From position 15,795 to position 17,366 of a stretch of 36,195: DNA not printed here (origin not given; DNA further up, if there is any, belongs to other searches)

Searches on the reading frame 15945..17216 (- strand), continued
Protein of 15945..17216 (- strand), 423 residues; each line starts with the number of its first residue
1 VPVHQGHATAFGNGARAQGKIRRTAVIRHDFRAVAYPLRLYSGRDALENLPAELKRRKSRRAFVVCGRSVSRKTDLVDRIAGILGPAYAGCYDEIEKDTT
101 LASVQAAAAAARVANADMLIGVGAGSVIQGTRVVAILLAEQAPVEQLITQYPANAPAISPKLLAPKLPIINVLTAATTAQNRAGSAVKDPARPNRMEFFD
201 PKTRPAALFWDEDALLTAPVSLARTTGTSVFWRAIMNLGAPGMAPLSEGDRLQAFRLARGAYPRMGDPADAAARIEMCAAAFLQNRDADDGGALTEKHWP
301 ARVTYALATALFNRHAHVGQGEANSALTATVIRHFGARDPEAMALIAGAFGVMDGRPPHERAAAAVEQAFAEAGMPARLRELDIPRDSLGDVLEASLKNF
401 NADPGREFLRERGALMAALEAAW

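Call 78: find_homologous_proteins(query=window:15945-17141:-, max_evalue=1e-10)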
Query window:15945-17141:- (398 aa): 2046 proteins with E <= 1e-10 among 8000 candidates; the best 120 are listed.
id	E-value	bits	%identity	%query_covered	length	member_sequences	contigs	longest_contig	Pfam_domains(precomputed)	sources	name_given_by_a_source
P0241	2.2e-255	865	100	100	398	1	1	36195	PF13685.13,PF25137.1,PF00465.26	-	-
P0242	7.4e-249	843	98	100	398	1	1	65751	PF13685.13,PF00465.26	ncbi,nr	ncbi:MAG: iron-containing alcohol dehydrogenase [Burkholderiales bacterium]|nr:iron-containing alcoh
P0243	1.1e-231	787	92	99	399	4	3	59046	PF13685.13,PF25137.1,PF00465.26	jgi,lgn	jgi:alcohol dehydrogenase class IV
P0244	1.0e-229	780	91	99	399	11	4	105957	PF13685.13,PF25137.1,PF00465.26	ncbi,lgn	-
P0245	9.1e-225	764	89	99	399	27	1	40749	PF13685.13,PF25137.1,PF00465.26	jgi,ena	-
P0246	4.4e-223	758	88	100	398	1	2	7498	PF13685.13,PF25137.1,PF00465.26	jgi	jgi:alcohol dehydrogenase class IV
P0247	2.1e-222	756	88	99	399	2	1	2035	PF13685.13,PF25137.1,PF00465.26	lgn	-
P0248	5.3e-222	755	88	100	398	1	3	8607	PF13685.13,PF25137.1,PF00465.26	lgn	-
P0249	1.4e-221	753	88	100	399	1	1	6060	PF13685.13,PF25137.1,PF00465.26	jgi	jgi:alcohol dehydrogenase class IV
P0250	1.6e-221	753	88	99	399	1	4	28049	PF13685.13,PF25137.1,PF00465.26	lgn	-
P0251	3.5e-221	752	88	99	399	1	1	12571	PF13685.13,PF25137.1,PF00465.26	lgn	-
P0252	8.6e-221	751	89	99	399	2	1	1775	PF13685.13,PF25137.1,PF00465.26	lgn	-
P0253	8.9e-221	751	86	100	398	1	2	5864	PF13685.13,PF25137.1,PF00465.26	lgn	-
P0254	1.1e-220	750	88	100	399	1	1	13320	PF13685.13,PF25137.1,PF00465.26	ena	-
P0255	3.8e-220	749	87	100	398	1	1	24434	PF13685.13,PF00465.26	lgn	-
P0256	7.7e-220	748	87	100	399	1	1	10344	PF13685.13,PF25137.1,PF00465.26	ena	-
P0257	1.4e-219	747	87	100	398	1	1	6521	PF13685.13,PF25137.1,PF00465.26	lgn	-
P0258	1.7e-219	747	88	99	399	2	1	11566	PF13685.13,PF00465.26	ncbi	-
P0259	2.0e-219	746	86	99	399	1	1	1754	PF25137.1,PF00465.26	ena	-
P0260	2.5e-219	746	88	99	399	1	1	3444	PF13685.13,PF00465.26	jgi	-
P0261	2.7e-219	746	87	100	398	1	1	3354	PF13685.13,PF25137.1,PF00465.26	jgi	jgi:alcohol dehydrogenase class IV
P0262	3.1e-219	746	87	99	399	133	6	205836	PF13685.13,PF25137.1,PF00465.26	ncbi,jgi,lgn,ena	-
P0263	5.3e-219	745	87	99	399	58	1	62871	PF13685.13,PF25137.1,PF00465.26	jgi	jgi:alcohol dehydrogenase class IV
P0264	5.6e-219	745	87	99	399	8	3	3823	PF13685.13,PF25137.1,PF00465.26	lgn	-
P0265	7.0e-219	744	86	100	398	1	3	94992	PF13685.13,PF00465.26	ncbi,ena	-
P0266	9.5e-219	744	86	100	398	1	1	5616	PF13685.13,PF00465.26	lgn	-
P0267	5.6e-218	741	86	99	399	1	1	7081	PF13685.13,PF00465.26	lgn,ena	-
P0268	5.6e-218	741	86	100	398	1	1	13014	PF13685.13,PF25137.1,PF00465.26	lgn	-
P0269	2.5e-217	739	87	99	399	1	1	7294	PF13685.13,PF25137.1,PF00465.26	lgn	-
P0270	3.5e-217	739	87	99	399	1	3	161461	PF13685.13,PF25137.1,PF00465.26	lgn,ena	-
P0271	3.5e-217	739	87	99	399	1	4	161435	PF13685.13,PF25137.1,PF00465.26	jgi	jgi:alcohol dehydrogenase class IV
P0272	9.0e-217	738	87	99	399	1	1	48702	PF13685.13,PF25137.1,PF00465.26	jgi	-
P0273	1.4e-216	737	86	99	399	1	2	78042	PF13685.13,PF25137.1,PF00465.26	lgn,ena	-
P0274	1.5e-216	737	86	99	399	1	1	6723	PF13685.13,PF25137.1,PF00465.26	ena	-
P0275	1.8e-216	737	87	99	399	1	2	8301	PF25137.1,PF00465.26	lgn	-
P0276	1.8e-216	737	87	99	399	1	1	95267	PF13685.13,PF25137.1,PF00465.26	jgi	jgi:alcohol dehydrogenase class IV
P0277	2.2e-216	736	87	99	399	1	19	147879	PF13685.13,PF25137.1,PF00465.26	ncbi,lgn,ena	-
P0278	2.3e-216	736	87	99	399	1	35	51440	PF13685.13,PF25137.1,PF00465.26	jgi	jgi:alcohol dehydrogenase class IV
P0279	3.1e-216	736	86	99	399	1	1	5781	PF13685.13,PF25137.1,PF00465.26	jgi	jgi:alcohol dehydrogenase class IV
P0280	3.4e-216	736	86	99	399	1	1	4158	PF13685.13,PF25137.1,PF00465.26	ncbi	-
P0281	3.7e-216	735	86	99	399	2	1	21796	PF13685.13,PF25137.1,PF00465.26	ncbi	-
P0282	4.4e-216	735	87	99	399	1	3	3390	PF13685.13,PF25137.1,PF00465.26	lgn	-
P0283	4.5e-216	735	87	99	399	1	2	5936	PF13685.13,PF25137.1,PF00465.26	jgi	jgi:alcohol dehydrogenase class IV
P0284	4.6e-216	735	87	99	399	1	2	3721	PF13685.13,PF25137.1,PF00465.26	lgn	-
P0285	4.7e-216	735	87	99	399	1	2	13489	PF13685.13,PF25137.1,PF00465.26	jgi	jgi:alcohol dehydrogenase class IV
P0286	4.7e-216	735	85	100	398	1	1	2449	PF13685.13,PF25137.1,PF00465.26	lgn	-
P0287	6.1e-216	735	87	99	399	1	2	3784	PF13685.13,PF25137.1,PF00465.26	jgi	jgi:alcohol dehydrogenase class IV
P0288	6.5e-216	735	86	99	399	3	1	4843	PF13685.13,PF25137.1,PF00465.26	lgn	-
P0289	8.8e-216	734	85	99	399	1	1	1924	PF13685.13,PF25137.1,PF00465.26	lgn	-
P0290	8.9e-216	734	86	99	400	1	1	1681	PF13685.13,PF00465.26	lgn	-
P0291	9.1e-216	734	87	99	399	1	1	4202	PF13685.13,PF25137.1,PF00465.26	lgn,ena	-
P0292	9.3e-216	734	87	99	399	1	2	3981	PF13685.13,PF25137.1,PF00465.26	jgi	jgi:alcohol dehydrogenase class IV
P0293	9.3e-216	734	87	99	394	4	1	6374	PF13685.13,PF25137.1,PF00465.26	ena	-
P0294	9.4e-216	734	86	99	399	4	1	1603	PF13685.13,PF25137.1,PF00465.26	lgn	-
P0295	9.8e-216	734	86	99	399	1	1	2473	PF13685.13,PF25137.1,PF00465.26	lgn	-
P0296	1.1e-215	734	87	99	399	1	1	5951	PF13685.13,PF25137.1,PF00465.26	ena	-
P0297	1.1e-215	734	85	99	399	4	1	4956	PF13685.13,PF25137.1,PF00465.26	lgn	-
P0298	1.2e-215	734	87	99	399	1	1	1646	PF13685.13,PF25137.1,PF00465.26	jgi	jgi:alcohol dehydrogenase class IV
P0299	1.4e-215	734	87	99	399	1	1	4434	PF13685.13,PF25137.1,PF00465.26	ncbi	-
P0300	1.4e-215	734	85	99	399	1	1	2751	PF13685.13,PF25137.1,PF00465.26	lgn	-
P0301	1.5e-215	733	85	99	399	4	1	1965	PF13685.13,PF25137.1,PF00465.26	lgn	-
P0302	1.6e-215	733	85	99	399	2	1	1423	PF13685.13,PF25137.1,PF00465.26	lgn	-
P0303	2.7e-215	733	86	99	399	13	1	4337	PF13685.13,PF25137.1,PF00465.26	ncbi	ncbi:MAG: hypothetical protein RJA24_727 [Pseudomonadota bacterium]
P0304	2.8e-215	733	86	99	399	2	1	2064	PF13685.13,PF25137.1,PF00465.26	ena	-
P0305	8.6e-215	731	86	99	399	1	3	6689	PF13685.13,PF25137.1,PF00465.26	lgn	-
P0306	8.8e-215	731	86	99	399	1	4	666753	PF13685.13,PF25137.1,PF00465.26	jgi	-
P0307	1.0e-214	731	86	99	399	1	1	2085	PF13685.13,PF25137.1,PF00465.26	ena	-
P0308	1.6e-214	730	85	99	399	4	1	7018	PF13685.13,PF25137.1,PF00465.26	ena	-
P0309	2.5e-214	729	85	99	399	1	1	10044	PF13685.13,PF00465.26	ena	-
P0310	3.5e-214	729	85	99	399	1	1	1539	PF13685.13,PF25137.1,PF00465.26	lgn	-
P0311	3.7e-214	729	86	99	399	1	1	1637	PF13685.13,PF25137.1,PF00465.26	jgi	jgi:alcohol dehydrogenase class IV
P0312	4.4e-214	729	85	99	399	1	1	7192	PF13685.13,PF25137.1,PF00465.26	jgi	jgi:alcohol dehydrogenase class IV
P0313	4.7e-214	729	86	99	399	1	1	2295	PF13685.13,PF25137.1,PF00465.26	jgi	jgi:alcohol dehydrogenase class IV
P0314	5.7e-214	728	85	99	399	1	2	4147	PF13685.13,PF25137.1,PF00465.26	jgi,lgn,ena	-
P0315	6.0e-214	728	85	100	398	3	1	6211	PF13685.13,PF25137.1,PF00465.26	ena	-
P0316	6.5e-214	728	85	100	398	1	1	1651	PF13685.13,PF25137.1,PF00465.26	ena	-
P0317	8.5e-214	728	84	100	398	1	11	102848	PF13685.13,PF00465.26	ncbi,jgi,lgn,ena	-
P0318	1.2e-213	727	84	100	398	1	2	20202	PF13685.13,PF00465.26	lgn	-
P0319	1.2e-213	727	86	99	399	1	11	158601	PF13685.13,PF25137.1,PF00465.26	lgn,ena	-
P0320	1.6e-213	727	85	100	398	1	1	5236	PF13685.13,PF25137.1,PF00465.26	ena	-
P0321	2.3e-213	726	85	99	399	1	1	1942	PF13685.13,PF25137.1,PF00465.26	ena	-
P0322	9.1e-213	724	85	100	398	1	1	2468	PF13685.13,PF25137.1,PF00465.26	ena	-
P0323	1.1e-212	724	86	99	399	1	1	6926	PF13685.13,PF25137.1,PF00465.26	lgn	-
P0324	2.6e-212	723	85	99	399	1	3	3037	PF13685.13,PF25137.1,PF00465.26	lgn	-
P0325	2.7e-212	723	85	100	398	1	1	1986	PF13685.13,PF25137.1,PF00465.26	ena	-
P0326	3.1e-212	723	85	99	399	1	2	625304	PF13685.13,PF25137.1,PF00465.26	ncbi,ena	-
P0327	4.5e-212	722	84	99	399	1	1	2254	PF13685.13,PF00465.26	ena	-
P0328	1.1e-211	721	85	99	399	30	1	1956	PF13685.13,PF25137.1,PF00465.26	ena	-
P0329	1.6e-211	720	85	99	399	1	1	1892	PF13685.13,PF25137.1,PF00465.26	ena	-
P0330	1.8e-211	720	85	99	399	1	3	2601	PF13685.13,PF25137.1,PF00465.26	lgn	-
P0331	2.8e-211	719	83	99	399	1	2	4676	PF13685.13,PF25137.1,PF00465.26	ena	-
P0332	3.0e-211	719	84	99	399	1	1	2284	PF13685.13,PF25137.1,PF00465.26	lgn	-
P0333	3.9e-211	719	84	99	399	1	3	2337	PF13685.13,PF25137.1,PF00465.26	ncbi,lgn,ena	-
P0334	7.3e-211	718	83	99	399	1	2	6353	PF13685.13,PF25137.1,PF00465.26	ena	-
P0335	8.6e-211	718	84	99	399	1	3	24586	PF13685.13,PF25137.1,PF00465.26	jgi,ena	jgi:alcohol dehydrogenase class IV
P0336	2.1e-210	717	84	99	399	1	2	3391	PF13685.13,PF25137.1,PF00465.26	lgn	-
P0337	2.3e-210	716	84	99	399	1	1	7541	PF13685.13,PF25137.1,PF00465.26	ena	-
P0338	4.5e-210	715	83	100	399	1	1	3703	PF13685.13,PF25137.1,PF00465.26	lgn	-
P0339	5.8e-210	715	83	100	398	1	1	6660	PF13685.13,PF25137.1,PF00465.26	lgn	-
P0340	7.0e-210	715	84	99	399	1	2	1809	PF13685.13,PF25137.1,PF00465.26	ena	-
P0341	1.5e-209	714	84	99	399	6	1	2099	PF13685.13,PF25137.1,PF00465.26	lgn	-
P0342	2.1e-209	713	83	100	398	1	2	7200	PF13685.13,PF25137.1,PF00465.26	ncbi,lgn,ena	-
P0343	3.3e-209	713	83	99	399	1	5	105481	PF13685.13,PF25137.1,PF00465.26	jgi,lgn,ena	-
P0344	3.4e-209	713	83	100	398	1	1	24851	PF13685.13,PF25137.1,PF00465.26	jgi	jgi:alcohol dehydrogenase class IV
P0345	4.3e-209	712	87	96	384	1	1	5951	PF13685.13,PF25137.1,PF00465.26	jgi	jgi:alcohol dehydrogenase class IV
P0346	6.2e-209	712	85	99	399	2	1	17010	PF13685.13,PF25137.1,PF00465.26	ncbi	-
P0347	7.2e-209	712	84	99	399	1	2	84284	PF13685.13,PF25137.1,PF00465.26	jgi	jgi:alcohol dehydrogenase class IV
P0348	1.4e-208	711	84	99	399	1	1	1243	PF13685.13,PF25137.1,PF00465.26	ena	-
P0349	2.8e-208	710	83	99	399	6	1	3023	PF13685.13,PF25137.1,PF00465.26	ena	-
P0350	6.0e-208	708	83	99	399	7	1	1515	PF13685.13,PF25137.1,PF00465.26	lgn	-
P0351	2.8e-207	706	82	100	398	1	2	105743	PF13685.13,PF25137.1,PF00465.26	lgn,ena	-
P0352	3.3e-207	706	82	99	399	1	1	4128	PF13685.13,PF25137.1,PF00465.26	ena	-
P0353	3.4e-207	706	83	99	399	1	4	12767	PF13685.13,PF25137.1,PF00465.26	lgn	-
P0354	3.5e-207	706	82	99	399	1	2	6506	PF13685.13,PF25137.1,PF00465.26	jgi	-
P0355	4.7e-207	706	83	99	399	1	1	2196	PF13685.13,PF25137.1,PF00465.26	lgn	-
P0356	5.0e-207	705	82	100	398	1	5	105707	PF13685.13,PF25137.1,PF00465.26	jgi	-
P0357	6.2e-207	705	83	99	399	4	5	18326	PF13685.13,PF25137.1,PF00465.26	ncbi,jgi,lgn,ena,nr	ncbi:MAG: hypothetical protein H6R21_383 [Proteobacteria bacterium]|nr:hypothetical protein [Pseudom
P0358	1.7e-205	700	83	99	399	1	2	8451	PF13685.13,PF25137.1,PF00465.26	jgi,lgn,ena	-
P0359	2.3e-205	700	84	99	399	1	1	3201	PF13685.13,PF25137.1,PF00465.26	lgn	-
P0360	1.8e-204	697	84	99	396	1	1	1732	PF13685.13,PF25137.1,PF00465.26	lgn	-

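Call 84: predict_structure(alignment_id=A1)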
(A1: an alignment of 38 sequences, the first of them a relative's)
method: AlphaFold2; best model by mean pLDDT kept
length: 398 residues; sequences in the alignment: 38
mean_pLDDT: 66.9   pTM: 0.60
mean pLDDT of the five models: 66.9, 66.8, 66.2, 63.8, 62.0
residues with pLDDT >= 90: 81; 70-90: 127; 50-70: 72; < 50: 118
segments of 3 or more residues with pLDDT < 50: 1-13, 73-75, 100-193, 261-267
pLDDT, mean of each block of 10 residues (from residue 1): 25 48 71 79 66 83 85 53 76 68 38 43 34 34 46 39 31 27 37 57 80 74 74 82 71 66 45 87 79 77 97 95 93 97 90 90 92 69 88 97
secondary structure, 60 per line:
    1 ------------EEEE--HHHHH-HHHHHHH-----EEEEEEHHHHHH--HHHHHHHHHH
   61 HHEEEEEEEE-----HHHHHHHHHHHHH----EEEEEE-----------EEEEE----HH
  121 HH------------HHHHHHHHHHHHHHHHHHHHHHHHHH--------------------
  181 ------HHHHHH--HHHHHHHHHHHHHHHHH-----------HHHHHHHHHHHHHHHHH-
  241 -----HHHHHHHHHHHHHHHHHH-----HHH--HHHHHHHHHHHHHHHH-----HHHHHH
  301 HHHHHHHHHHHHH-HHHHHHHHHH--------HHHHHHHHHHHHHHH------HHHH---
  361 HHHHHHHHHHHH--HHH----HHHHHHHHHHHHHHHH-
elements in order: E13-16 H19-23 H25-31 E37-42 H43-48 H51-62 E63-70 H76-88 E93-98 E110-114 H119-122 H135-160 H187-192 H195-211 H223-239 H246-263 H274-289 H295-313 H315-324 H333-347 H354-357 H361-372 H382-397

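Call 86: fold_search(model_id=the predicted structure, library=pdb)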
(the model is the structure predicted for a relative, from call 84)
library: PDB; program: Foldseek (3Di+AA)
matches with E <= 10: 188; with E <= 0.001: 60
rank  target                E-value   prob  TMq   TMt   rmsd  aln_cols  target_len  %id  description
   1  9ldl_A                1.5e-09  1.00  0.47  0.23  13.4       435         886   22  The complex structure of Halomonas eurihalina BdhE (released 2025-10-01)
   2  7qnj_AAA              6.1e-09  1.00  0.46  0.48  13.9       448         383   17  CRYSTAL STRUCTURE OF E.coli ALCOHOL DEHYDROGENASE - FucO MUTANT F254I COMPLEXED WITH FE, NAD+, AND GLYCEROL (released 2022-10-19)
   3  7qnj_BBB              6.4e-09  1.00  0.46  0.47  13.9       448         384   17  CRYSTAL STRUCTURE OF E.coli ALCOHOL DEHYDROGENASE - FucO MUTANT F254I COMPLEXED WITH FE, NAD+, AND GLYCEROL (released 2022-10-19)
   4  7qls_BBB              7.2e-09  1.00  0.47  0.49  14.1       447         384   17  CRYSTAL STRUCTURE OF E.coli ALCOHOL DEHYDROGENASE - FucO MUTANT N151G, L259V COMPLEXED WITH FE, NADH, AND DIMETHOXYP (released 2022-12-28)
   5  7qlq_AAA              1.1e-08  1.00  0.47  0.49  13.8       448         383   18  CRYSTAL STRUCTURE OF E.coli ALCOHOL DEHYDROGENASE - FucO MUTANT N151G, L259V COMPLEXED WITH FE, NAD, AND DIMETHOXYPH (released 2022-12-28)
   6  5br4_A                1.1e-08  1.00  0.46  0.47  14.0       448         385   17  E. coli lactaldehyde reductase (FucO) M185C mutant (released 2015-12-23)
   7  7r3d_BBB              1.2e-08  1.00  0.46  0.48  13.9       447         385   16  CRYSTAL STRUCTURE OF E.coli ALCOHOL DEHYDROGENASE - FucO MUTANT N151G, L259V COMPLEXED WITH FE, NADH, AND GLYCEROL ( (released 2022-10-19)
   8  5br4_B                1.2e-08  1.00  0.46  0.48  14.1       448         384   17  E. coli lactaldehyde reductase (FucO) M185C mutant (released 2015-12-23)
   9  7qlg_AAA              1.3e-08  1.00  0.47  0.49  13.7       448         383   17  CRYSTAL STRUCTURE OF E.coli ALCOHOL DEHYDROGENASE - FucO MUTANT L259V COMPLEXED WITH FE, NADH, AND GLYCEROL (released 2022-12-28)
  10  1rrm_B                1.9e-08  1.00  0.48  0.49  13.9       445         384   17  Crystal Structure of Lactaldehyde reductase (released 2004-08-17)
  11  2bi4_A                2.2e-08  1.00  0.46  0.48  13.8       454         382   17  Lactaldehyde:1,2-propanediol oxidoreductase of Escherichia coli (released 2005-07-06)
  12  6scg_B                2.4e-08  1.00  0.47  0.46  13.3       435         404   19  Structure of AdhE form 1 (released 2020-08-26)
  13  7qni                  3.0e-08  1.00  0.47  0.49  14.2       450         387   17  CRYSTAL STRUCTURE OF E.coli ALCOHOL DEHYDROGENASE - FucO MUTANT L259V (released 2022-10-19)
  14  1rrm_A                3.6e-08  1.00  0.48  0.50  13.8       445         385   17  Crystal Structure of Lactaldehyde reductase (released 2004-08-17)
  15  3jzd_A                3.7e-08  1.00  0.44  0.49  11.5       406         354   20  Crystal structure of Putative alcohol dehedrogenase (YP_298327.1) from RALSTONIA EUTROPHA JMP134 at 2.10 A resolution (released 2009-10-06)
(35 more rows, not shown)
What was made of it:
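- On Iron-containing alcohol dehydrogenase (PF00465): The Foldseek result from a low-confidence model was uninformative (calls 84, 86).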
